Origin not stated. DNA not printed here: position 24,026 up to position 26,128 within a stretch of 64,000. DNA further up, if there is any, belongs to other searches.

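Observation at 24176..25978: CuA-type cupredoxin fused N-terminally to a cytochrome-cd1 (NirS d1-type) beta-propeller, with no heme-c domain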

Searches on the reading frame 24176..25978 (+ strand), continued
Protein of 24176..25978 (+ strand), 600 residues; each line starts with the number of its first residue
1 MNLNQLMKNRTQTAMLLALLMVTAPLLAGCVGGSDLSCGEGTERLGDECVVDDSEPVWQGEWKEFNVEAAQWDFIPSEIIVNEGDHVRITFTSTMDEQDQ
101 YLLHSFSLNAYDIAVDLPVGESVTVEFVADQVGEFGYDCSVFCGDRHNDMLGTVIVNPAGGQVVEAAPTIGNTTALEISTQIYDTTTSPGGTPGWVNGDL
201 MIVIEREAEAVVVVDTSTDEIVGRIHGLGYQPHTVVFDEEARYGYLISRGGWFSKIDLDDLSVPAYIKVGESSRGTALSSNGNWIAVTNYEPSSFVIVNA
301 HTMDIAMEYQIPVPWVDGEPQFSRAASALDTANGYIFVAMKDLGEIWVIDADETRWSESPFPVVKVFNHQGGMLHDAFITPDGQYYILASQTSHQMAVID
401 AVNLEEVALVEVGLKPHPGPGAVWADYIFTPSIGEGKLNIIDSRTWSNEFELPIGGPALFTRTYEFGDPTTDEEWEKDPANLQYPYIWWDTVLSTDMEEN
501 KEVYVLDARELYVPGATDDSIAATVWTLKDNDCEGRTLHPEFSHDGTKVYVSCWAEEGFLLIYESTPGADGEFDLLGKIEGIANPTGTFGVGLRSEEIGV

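Call 37: search_protein_families(library=pfam, proteins=[L024:24-1328:+, L024:1258-2481:+, L024:2526-3164:+, L024:3701-4903:+, L024:4914-5963:+, L024:5824-6966:+, L024:6954-8120:+, L024:8024-9307:+, L024:9431-11095:+, L024:13074-13802:+], max_evalue=0.0001)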
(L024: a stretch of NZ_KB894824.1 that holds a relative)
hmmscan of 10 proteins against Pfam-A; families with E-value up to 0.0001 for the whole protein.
L024:24-1328:+ (434 aa): 4 families
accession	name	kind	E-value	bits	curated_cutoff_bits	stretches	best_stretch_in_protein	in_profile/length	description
PF01071.24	GARS_A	-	1.4e-76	257.2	27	1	103-296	1-194/194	Phosphoribosylglycinamide synthetase, ATP-grasp (A) domain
PF02844.21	GARS_N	-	1.3e-36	125.8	29.5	1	1-102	1-100/100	Phosphoribosylglycinamide synthetase, N domain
PF02843.22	GARS_C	-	1.9e-34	118.3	34.8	1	332-422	2-92/92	Phosphoribosylglycinamide synthetase, C domain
PF02222.28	ATP-grasp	-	5.3e-05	23.4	27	0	111-191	2-77/179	ATP-grasp domain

L024:1258-2481:+ (407 aa): 3 families
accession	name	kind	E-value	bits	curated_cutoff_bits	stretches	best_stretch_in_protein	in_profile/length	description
PF19279.4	YegS_C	-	1.1e-23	84.1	27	1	230-383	3-157/158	YegS C-terminal NAD kinase beta sandwich-like domain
PF00781.29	DAGK_cat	-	2.1e-23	82.7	23.6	1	101-219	2-125/125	Diacylglycerol kinase catalytic domain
PF01513.26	NAD_kinase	-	2.9e-06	28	25.5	1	124-189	46-110/130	ATP-NAD kinase N-terminal domain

L024:2526-3164:+ (212 aa): 0 families

L024:3701-4903:+ (400 aa): 2 families
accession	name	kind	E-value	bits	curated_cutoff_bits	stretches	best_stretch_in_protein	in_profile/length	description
PF02239.22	Cytochrom_D1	-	1.5e-113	379.5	25.5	1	35-394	2-367/368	Cytochrome D1 heme domain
PF25174.1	Beta-prop_THOC3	-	1.8e-06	27.6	305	0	287-381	77-167/272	THOC3 beta-propeller domain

L024:4914-5963:+ (349 aa): 2 families
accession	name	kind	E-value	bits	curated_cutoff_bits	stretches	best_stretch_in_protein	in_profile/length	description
PF17805.7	AsnC_trans_reg2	-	4.9e-43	145.6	27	2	243-330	1-85/86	AsnC-like ligand binding domain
PF22451.2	NirdL-like_HTH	-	1.7e-24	85.5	27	2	188-231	2-45/47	Siroheme decarboxylase NirDL-like HTH domain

L024:5824-6966:+ (380 aa): 3 families
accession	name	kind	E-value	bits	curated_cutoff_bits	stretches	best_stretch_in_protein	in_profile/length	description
PF17805.7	AsnC_trans_reg2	-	2.1e-24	85.9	27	1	267-354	2-86/86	AsnC-like ligand binding domain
PF22451.2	NirdL-like_HTH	-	1.1e-16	60.6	27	1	210-256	1-47/47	Siroheme decarboxylase NirDL-like HTH domain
PF13404.12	HTH_AsnC-type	-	3.1e-08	33.8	27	1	207-250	2-42/42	AsnC-type helix-turn-helix domain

L024:6954-8120:+ (388 aa): 2 families
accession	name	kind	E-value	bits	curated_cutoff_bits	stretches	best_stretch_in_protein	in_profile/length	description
PF04055.27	Radical_SAM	-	3.5e-30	105.8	29.5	1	31-186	2-165/166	Radical SAM superfamily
PF13353.11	Fer4_12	-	7.3e-07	30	22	1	32-118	11-100/137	4Fe-4S single cluster domain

L024:8024-9307:+ (427 aa): 2 families
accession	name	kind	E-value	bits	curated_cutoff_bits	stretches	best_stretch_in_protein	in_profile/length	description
PF00590.25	TP_methylase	-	6.2e-55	186.9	27.8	1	166-374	3-211/212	Tetrapyrrole (Corrin/Porphyrin) Methylases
PF13241.12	NAD_binding_7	-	1.3e-15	58.3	22.1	1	39-143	3-101/104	Putative NAD(P)-binding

L024:9431-11095:+ (554 aa): 3 families
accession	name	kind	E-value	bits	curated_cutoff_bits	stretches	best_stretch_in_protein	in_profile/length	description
PF02239.22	Cytochrom_D1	-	1.1e-75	255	25.5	1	190-547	4-367/368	Cytochrome D1 heme domain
PF13442.11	Cytochrome_CBB3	-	4.3e-07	30.6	27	1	53-150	6-68/68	Cytochrome C oxidase, cbb3-type, subunit III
PF23414.1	Beta-prop_EML_2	-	7.8e-05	22.6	90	0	228-300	6-77/266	Echinoderm microtubule-associated protein second beta-propeller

L024:13074-13802:+ (242 aa): 0 families

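Call 44: search_protein_families(library=pfam, proteins=[L008:12189-13277:+, L008:11894-12184:+, L007:12131-13573:+, L007:13620-14222:+, L008:7101-8111:+, L008:13717-14118:+], max_evalue=0.01)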
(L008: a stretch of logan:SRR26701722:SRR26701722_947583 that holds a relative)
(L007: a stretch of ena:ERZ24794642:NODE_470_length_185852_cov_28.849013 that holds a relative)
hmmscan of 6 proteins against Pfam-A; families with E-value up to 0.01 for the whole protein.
L008:12189-13277:+ (362 aa): 3 families
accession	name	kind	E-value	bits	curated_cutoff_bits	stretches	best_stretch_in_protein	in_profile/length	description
PF00116.26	COX2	-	7e-07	29.6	22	1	48-119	44-114/120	Cytochrome C oxidase subunit II, periplasmic domain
PF12801.12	Fer4_5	-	1.7e-06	28.3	22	1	222-260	2-43/48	4Fe-4S binding domain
PF13473.12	Cupredoxin_1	-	0.00027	21.3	27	1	21-108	6-93/104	Cupredoxin-like domain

L008:11894-12184:+ (96 aa): 0 families

L007:12131-13573:+ (480 aa): 3 families
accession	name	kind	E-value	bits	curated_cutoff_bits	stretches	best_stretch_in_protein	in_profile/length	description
PF07732.21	Cu-oxidase_3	-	9.4e-18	64.9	21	1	207-315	6-117/119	Multicopper oxidase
PF07731.20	Cu-oxidase_2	-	3.7e-11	43.4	20.4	1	222-314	24-135/137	Multicopper oxidase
PF00127.26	Copper-bind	-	2e-09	38.2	21.2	1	112-154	60-98/99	Copper binding proteins, plastocyanin/azurin family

L007:13620-14222:+ (200 aa): 1 family
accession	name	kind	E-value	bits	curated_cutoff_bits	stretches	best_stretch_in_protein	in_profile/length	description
PF13473.12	Cupredoxin_1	-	0.0025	18.3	27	1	67-131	31-92/104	Cupredoxin-like domain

L008:7101-8111:+ (336 aa): 1 family
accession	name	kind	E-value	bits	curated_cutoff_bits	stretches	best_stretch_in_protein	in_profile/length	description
PF01208.23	URO-D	-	3e-25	89.4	23.9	1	34-322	47-345/346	Uroporphyrinogen decarboxylase (URO-D)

L008:13717-14118:+ (133 aa): 0 families

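Call 45: search_protein_families(library=ncbifam, proteins=[L008:12189-13277:+, L007:12131-13573:+, P0022, P0027, L024:9431-11095:+, P0041, P0013, P0074], max_evalue=0.001)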
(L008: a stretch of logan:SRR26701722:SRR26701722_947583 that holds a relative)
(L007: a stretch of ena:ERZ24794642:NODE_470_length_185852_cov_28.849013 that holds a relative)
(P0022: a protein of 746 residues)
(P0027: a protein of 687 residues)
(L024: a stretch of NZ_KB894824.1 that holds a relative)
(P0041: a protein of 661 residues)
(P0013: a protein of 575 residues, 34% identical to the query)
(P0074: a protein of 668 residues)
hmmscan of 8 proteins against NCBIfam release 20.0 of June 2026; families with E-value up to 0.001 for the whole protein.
L008:12189-13277:+ (362 aa): 7 families
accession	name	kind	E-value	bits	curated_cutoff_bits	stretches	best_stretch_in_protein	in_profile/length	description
TIGR02866.1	CoxB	equivalog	2.8e-12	46.6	147.7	1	51-126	119-193/202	cytochrome c oxidase subunit II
NF050117.1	aa3_CtaC_Actin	exception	2.9e-11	43.1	250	1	52-123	161-231/244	aa3-type cytochrome oxidase subunit II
TIGR04246.1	nitrous_NosZ_Gp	equivalog_domain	1.8e-10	39.7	625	1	45-126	494-578/578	Sec-dependent nitrous-oxide reductase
TIGR04244.1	nitrous_NosZ_RR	equivalog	1.1e-05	24.2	625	1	50-125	549-627/627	TAT-dependent nitrous-oxide reductase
NF007013.0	PRK09477.1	equivalog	9.5e-05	21.6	234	0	304-362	168-227/286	quinol dehydrogenase ferredoxin subunit NapH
TIGR02163.1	napH_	subfamily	0.00012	21.7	213.05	0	313-362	155-204/255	NapH/MauN family ferredoxin-type protein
NF052460.1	L-NosZ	equivalog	0.00021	19.9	700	1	37-124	378-478/480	clade III lactonase-type nitrous-oxide reductase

L007:12131-13573:+ (480 aa): 11 families
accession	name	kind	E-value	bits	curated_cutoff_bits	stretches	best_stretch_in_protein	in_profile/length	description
TIGR02376.1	Cu_nitrite_red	equivalog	1.9e-105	352.8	296.3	2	173-476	4-321/326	copper-containing nitrite reductase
TIGR01480.1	copper_res_A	subfamily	3.4e-10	39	478.95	1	205-331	54-180/593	copper resistance system multicopper oxidase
TIGR03388.1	ascorbase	equivalog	3.6e-09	35.9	614.8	1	206-334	10-144/542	L-ascorbate oxidase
TIGR03095.1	rusti_cyanin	equivalog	2.1e-08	34.5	146.7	0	124-154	117-147/148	rusticyanin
TIGR03389.1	laccase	equivalog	2e-07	30.2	558.9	1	217-334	23-146/539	laccase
TIGR02656.1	cyanin_plasto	equivalog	2.9e-07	30.8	87.85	1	80-154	18-98/99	plastocyanin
NF008135.0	PRK10883.1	equivalog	1.1e-06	27.4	581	1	209-316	58-167/471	cell division protein FtsP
NF008205.1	PRK10965.1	equivalog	1.6e-06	27.2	525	1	181-315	32-166/529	multicopper oxidase CueO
TIGR04246.1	nitrous_NosZ_Gp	equivalog_domain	1.6e-06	26.7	625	0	81-139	501-560/578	Sec-dependent nitrous-oxide reductase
TIGR02657.1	amicyanin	equivalog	1.7e-06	28.3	110.2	0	228-294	11-71/83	amicyanin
NF045554.1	AmiPhnlOxPhsA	equivalog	0.00083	18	950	0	181-277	11-101/581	O-aminophenol oxidase PhsA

P0022 (746 aa): 13 families
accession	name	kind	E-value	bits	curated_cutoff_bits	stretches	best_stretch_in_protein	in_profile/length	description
TIGR01480.1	copper_res_A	subfamily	8.5e-33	113.7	478.95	1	82-197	69-184/593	copper resistance system multicopper oxidase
NF008205.1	PRK10965.1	equivalog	1.3e-25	90.2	525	1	49-182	37-170/529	multicopper oxidase CueO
TIGR03388.1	ascorbase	equivalog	2.7e-24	85.8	614.8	1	78-195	21-143/542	L-ascorbate oxidase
TIGR03389.1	laccase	equivalog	1.6e-23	83.3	558.9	1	79-295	24-253/539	laccase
TIGR03390.1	ascorbOXfungal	equivalog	1.8e-21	76.2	445.35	1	82-296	32-266/538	L-ascorbate oxidase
NF052460.1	L-NosZ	equivalog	3.2e-17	62.2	700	1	385-583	62-257/480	clade III lactonase-type nitrous-oxide reductase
NF008135.0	PRK10883.1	equivalog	2.6e-15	55.9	581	1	62-289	50-281/471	cell division protein FtsP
TIGR02376.1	Cu_nitrite_red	equivalog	6.1e-13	48.8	296.3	1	62-185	32-154/326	copper-containing nitrite reductase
TIGR03866.1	PQQ_ABC_repeats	subfamily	1.1e-12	47.7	287.3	1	432-583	23-166/310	PQQ-dependent catabolism-associated beta-propeller protein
NF052340.1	hydrazine_beta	equivalog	3e-11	43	560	1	379-490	46-159/372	hydrazine synthase subunit beta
NF052280.1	7_blade_YncE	equivalog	3.2e-05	22.9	400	0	429-528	54-158/338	7-bladed beta-propeller protein YncE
NF045554.1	AmiPhnlOxPhsA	equivalog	0.00024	19.8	950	0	78-114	44-80/581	O-aminophenol oxidase PhsA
NF052342.1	hydrazine_BC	exception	0.00059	18.1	1250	0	387-491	60-166/690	hydrazine synthase subunit beta-gamma fusion subunit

P0027 (687 aa): 6 families
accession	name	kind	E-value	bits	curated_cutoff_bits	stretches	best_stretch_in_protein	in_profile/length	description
TIGR03866.1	PQQ_ABC_repeats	subfamily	3.2e-14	52.7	287.3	1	382-576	25-206/310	PQQ-dependent catabolism-associated beta-propeller protein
NF052460.1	L-NosZ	equivalog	3.2e-14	52.3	700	1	502-595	139-231/480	clade III lactonase-type nitrous-oxide reductase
NF052280.1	7_blade_YncE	equivalog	1.5e-08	33.8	400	1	363-495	40-174/338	7-bladed beta-propeller protein YncE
TIGR02276.1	beta_rpt_yvtn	repeat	2.1e-08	34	27.85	1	504-539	1-36/42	beta-propeller repeat protein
NF052340.1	hydrazine_beta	equivalog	1.1e-06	28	560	0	502-597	40-134/372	hydrazine synthase subunit beta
TIGR03907.1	QH_beta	equivalog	6e-05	22.3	223.2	0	607-666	11-70/338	quinohemoprotein amine dehydrogenase subunit beta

L024:9431-11095:+ (554 aa): 4 families
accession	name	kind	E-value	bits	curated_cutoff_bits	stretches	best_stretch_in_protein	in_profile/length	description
TIGR03866.1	PQQ_ABC_repeats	subfamily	3.6e-12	46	287.3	0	196-236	17-56/310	PQQ-dependent catabolism-associated beta-propeller protein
NF052460.1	L-NosZ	equivalog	2.2e-11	43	700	1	193-303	146-257/480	clade III lactonase-type nitrous-oxide reductase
TIGR02276.1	beta_rpt_yvtn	repeat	2.2e-05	24.4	27.85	0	370-405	1-36/42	beta-propeller repeat protein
TIGR00782.1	ccoP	equivalog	0.00025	20.5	179.95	0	108-152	244-280/285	cytochrome-c oxidase, cbb3-type subunit III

P0041 (661 aa): 13 families
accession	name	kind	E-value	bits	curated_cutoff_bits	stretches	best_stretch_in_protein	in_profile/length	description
TIGR03866.1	PQQ_ABC_repeats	subfamily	9.3e-14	51.2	287.3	2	298-399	54-156/310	PQQ-dependent catabolism-associated beta-propeller protein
TIGR00782.1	ccoP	equivalog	3e-10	39.9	179.95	1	37-256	86-278/285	cytochrome-c oxidase, cbb3-type subunit III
TIGR04485.1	thiosulf_SoxX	equivalog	4.5e-10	40.1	61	1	67-143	4-76/78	sulfur oxidation c-type cytochrome SoxX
NF052460.1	L-NosZ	equivalog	6.7e-09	34.8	700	0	456-570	162-272/480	clade III lactonase-type nitrous-oxide reductase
TIGR02603.1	CxxCH_TIGR02603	domain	5.5e-08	32.9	68.15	1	57-113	3-60/134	putative heme-binding domain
NF045930.1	Cytc6PetJCyano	equivalog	3.1e-07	30.3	135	1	49-143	20-103/110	cytochrome c6 PetJ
NF045774.1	cytochro_C551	exception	4.7e-07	29.7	118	0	26-94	16-76/110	cytochrome c551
NF045773.1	cytochro_C550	exception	1.3e-06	28.4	125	0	35-105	29-97/118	cytochrome c550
NF050122.1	bc1_QcrC_actin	exception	2e-05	24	200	1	50-191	35-157/253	cytochrome bc1 complex diheme cytochrome c subunit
TIGR02276.1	beta_rpt_yvtn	repeat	4.6e-05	23.3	27.85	0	477-512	1-36/42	beta-propeller repeat protein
NF040971.1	cytc_ExtS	equivalog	7.3e-05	22.1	100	0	54-186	75-188/262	selenite/tellurite reduction operon c-type cytochrome lipoprotein ExtS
NF011054.0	PRK14486.1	equivalog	0.00021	20.9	447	0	134-235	175-273/294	putative bifunctional cbb3-type cytochrome c oxidase subunit II/cytochrome c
TIGR03045.1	PS_II_C550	equivalog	0.00094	18.9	177.75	0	31-75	26-69/159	photosystem II cytochrome c-550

P0013 (575 aa): 7 families
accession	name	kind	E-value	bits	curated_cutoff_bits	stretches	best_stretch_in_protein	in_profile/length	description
NF045773.1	cytochro_C550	exception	2.6e-10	40.3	125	1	8-120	14-115/118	cytochrome c550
NF045774.1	cytochro_C551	exception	3.9e-10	39.7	118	1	3-100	2-91/110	cytochrome c551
TIGR03866.1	PQQ_ABC_repeats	subfamily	1.8e-07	30.5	287.3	0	225-260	109-144/310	PQQ-dependent catabolism-associated beta-propeller protein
NF052460.1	L-NosZ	equivalog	1e-06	27.5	700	0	226-281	159-215/480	clade III lactonase-type nitrous-oxide reductase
NF011054.0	PRK14486.1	equivalog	1.3e-05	24.8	447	1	45-123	216-289/294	putative bifunctional cbb3-type cytochrome c oxidase subunit II/cytochrome c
TIGR00782.1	ccoP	equivalog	0.00029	20.3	179.95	1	47-120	110-277/285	cytochrome-c oxidase, cbb3-type subunit III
TIGR03872.1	cytochrome_MoxG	equivalog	0.0005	20.2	147.8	0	44-71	44-71/133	cytochrome c(L), periplasmic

P0074 (668 aa): 10 families
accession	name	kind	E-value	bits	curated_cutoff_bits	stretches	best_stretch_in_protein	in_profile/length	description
NF045773.1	cytochro_C550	exception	2.9e-09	36.9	125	1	177-248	51-116/118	cytochrome c550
TIGR02603.1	CxxCH_TIGR02603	domain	2.7e-08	33.9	68.15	0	69-108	2-41/134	putative heme-binding domain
NF045774.1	cytochro_C551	exception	2.1e-07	30.9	118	1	176-249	40-107/110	cytochrome c551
NF011054.0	PRK14486.1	equivalog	3.2e-07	30.2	447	0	175-249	215-288/294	putative bifunctional cbb3-type cytochrome c oxidase subunit II/cytochrome c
TIGR04485.1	thiosulf_SoxX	equivalog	5.5e-07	30.2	61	0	186-249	5-76/78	sulfur oxidation c-type cytochrome SoxX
TIGR03872.1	cytochrome_MoxG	equivalog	1.6e-06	28.2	147.8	0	175-248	44-118/133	cytochrome c(L), periplasmic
TIGR04494.1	c550_PedF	equivalog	1.4e-05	25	122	0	68-155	49-129/133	cytochrome c-550 PedF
NF050122.1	bc1_QcrC_actin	exception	2.4e-05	23.7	200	1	62-249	33-209/253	cytochrome bc1 complex diheme cytochrome c subunit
NF045930.1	Cytc6PetJCyano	equivalog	0.00019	21.4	135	0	177-248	30-102/110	cytochrome c6 PetJ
TIGR00782.1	ccoP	equivalog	0.00036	19.9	179.95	0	18-92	155-224/285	cytochrome-c oxidase, cbb3-type subunit III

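Call 49: search_protein_families(library=pfam, proteins=[L022:6511-7272:+, L022:7288-7788:+, L022:8033-9307:+, L022:9455-11107:+, L022:11864-12385:+, L022:12443-14170:+, L022:14294-15067:+, L022:15019-17466:+, L022:17662-19818:+], max_evalue=0.001)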
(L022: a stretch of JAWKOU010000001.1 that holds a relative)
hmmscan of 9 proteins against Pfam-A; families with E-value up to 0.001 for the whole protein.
L022:6511-7272:+ (253 aa): 1 family
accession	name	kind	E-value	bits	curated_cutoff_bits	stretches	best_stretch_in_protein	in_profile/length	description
PF00032.22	Cytochrom_B_C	-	0.00045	20.9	20.7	0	76-131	2-57/102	Cytochrome b(C-terminal)/b6/petD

L022:7288-7788:+ (166 aa): 1 family
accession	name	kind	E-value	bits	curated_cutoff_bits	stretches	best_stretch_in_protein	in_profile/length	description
PF00355.32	Rieske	-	4.4e-09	36.6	20.3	1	75-136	25-88/88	Rieske [2Fe-2S] domain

L022:8033-9307:+ (424 aa): 7 families
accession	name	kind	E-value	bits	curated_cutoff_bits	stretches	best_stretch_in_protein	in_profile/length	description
PF13442.11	Cytochrome_CBB3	-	5.4e-55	184.1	27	4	243-316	2-68/68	Cytochrome C oxidase, cbb3-type, subunit III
PF00034.26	Cytochrom_C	-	3.8e-40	137.5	21.3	4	244-319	1-89/90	Cytochrome c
PF14495.11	Cytochrom_C550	-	9.6e-09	35.5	27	0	43-85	15-56/136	Cytochrome c-550 domain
PF07635.16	PSCyt1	-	1.7e-05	25.8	22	0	163-186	1-22/59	Planctomycete cytochrome C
PF22113.1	Mtrc-MtrF_II-IV_dom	-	3.5e-05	23.8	30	0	343-364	145-166/176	Outer membrane cytochrome MtrC/MtrF-like, domains II/IV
PF14376.11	Haem_bd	-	8.7e-05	22.9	27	0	330-363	17-48/133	Haem-binding domain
PF02167.20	Cytochrom_C1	-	0.00017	21.8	22.8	0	48-70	9-31/219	Cytochrome C1 family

L022:9455-11107:+ (550 aa): 3 families
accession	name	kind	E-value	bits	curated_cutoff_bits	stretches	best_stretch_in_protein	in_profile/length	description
PF02239.22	Cytochrom_D1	-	4.1e-68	230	25.5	1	180-543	2-367/368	Cytochrome D1 heme domain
PF13442.11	Cytochrome_CBB3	-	1e-10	42.2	27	1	72-142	6-68/68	Cytochrome C oxidase, cbb3-type, subunit III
PF00034.26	Cytochrom_C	-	4.7e-05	25.1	21.3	1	75-144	7-88/90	Cytochrome c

L022:11864-12385:+ (173 aa): 1 family
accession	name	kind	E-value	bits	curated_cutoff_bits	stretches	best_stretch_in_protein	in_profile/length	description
PF00116.26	COX2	-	0.0003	21.2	22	1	106-166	54-114/120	Cytochrome C oxidase subunit II, periplasmic domain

L022:12443-14170:+ (575 aa): 1 family
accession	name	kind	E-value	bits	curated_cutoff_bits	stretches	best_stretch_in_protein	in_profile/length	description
PF00115.25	COX1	-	1.4e-66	225.6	34.8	1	33-461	3-414/436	Cytochrome C and Quinol oxidase polypeptide I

L022:14294-15067:+ (257 aa): 1 family
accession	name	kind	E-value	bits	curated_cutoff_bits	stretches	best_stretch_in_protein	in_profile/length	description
PF13386.12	DsbD_2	-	1.3e-34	120.3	24.9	1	3-230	1-196/199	Cytochrome C biogenesis protein transmembrane region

L022:15019-17466:+ (815 aa): 4 families
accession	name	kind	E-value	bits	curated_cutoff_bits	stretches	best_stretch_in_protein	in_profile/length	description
PF00122.25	E1-E2_ATPase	-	4.3e-49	166.9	28.1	1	297-474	2-180/181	E1-E2 ATPase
PF00702.32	Hydrolase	-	8.3e-20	72.4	26.4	1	492-708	2-190/191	haloacid dehalogenase-like hydrolase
PF00403.32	HMA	-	1.5e-07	32.1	24.8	1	86-141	6-61/62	Heavy-metal-associated domain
PF08282.18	Hydrolase_3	-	0.00064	20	20.9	0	682-737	196-251/255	haloacid dehalogenase-like hydrolase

L022:17662-19818:+ (718 aa): 13 families
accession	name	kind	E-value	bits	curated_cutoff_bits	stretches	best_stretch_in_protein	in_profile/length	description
PF00033.24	Cytochrome_B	-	4.2e-13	50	27.2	1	43-212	12-186/189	Cytochrome b/b6/petB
PF02662.21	FlpD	-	2.6e-09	37.6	22.3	1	446-504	24-82/123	Methyl-viologen-reducing hydrogenase, delta subunit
PF12838.12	Fer4_7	-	2.9e-09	37.7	27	1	307-356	1-49/52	4Fe-4S dicluster domain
PF00037.32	Fer4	-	2.2e-08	34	21.1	1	303-324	3-24/24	4Fe-4S binding domain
PF12837.12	Fer4_6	-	9.1e-08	32.1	25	0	338-360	2-24/24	4Fe-4S binding domain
PF14697.11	Fer4_21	-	1.4e-07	31.9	35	1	303-325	36-59/59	4Fe-4S dicluster domain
PF13187.11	Fer4_9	-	4.9e-06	26.9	27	1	307-359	1-51/52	4Fe-4S dicluster domain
PF13484.11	Fer4_16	-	8.1e-06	27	30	0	307-329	1-24/66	4Fe-4S double cluster binding domain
PF13631.11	Cytochrom_B_N_2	-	1.9e-05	25.1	27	1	102-213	2-118/169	Cytochrome b(N-terminal)/b6/petB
PF13237.11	Fer4_10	-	1.9e-05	24.9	25.5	1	305-355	6-52/53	4Fe-4S dicluster domain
PF13459.11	Fer4_15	-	6.8e-05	23.9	22.4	0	340-371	3-33/66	4Fe-4S single cluster domain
PF25160.1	LdpA_Fe-S-bd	-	0.00021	21.4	27.6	0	303-327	23-47/49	LdpA Fe-S cluster-binding domain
PF12797.12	Fer4_2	-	0.00037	20.7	24.5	0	302-320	4-22/22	4Fe-4S binding domain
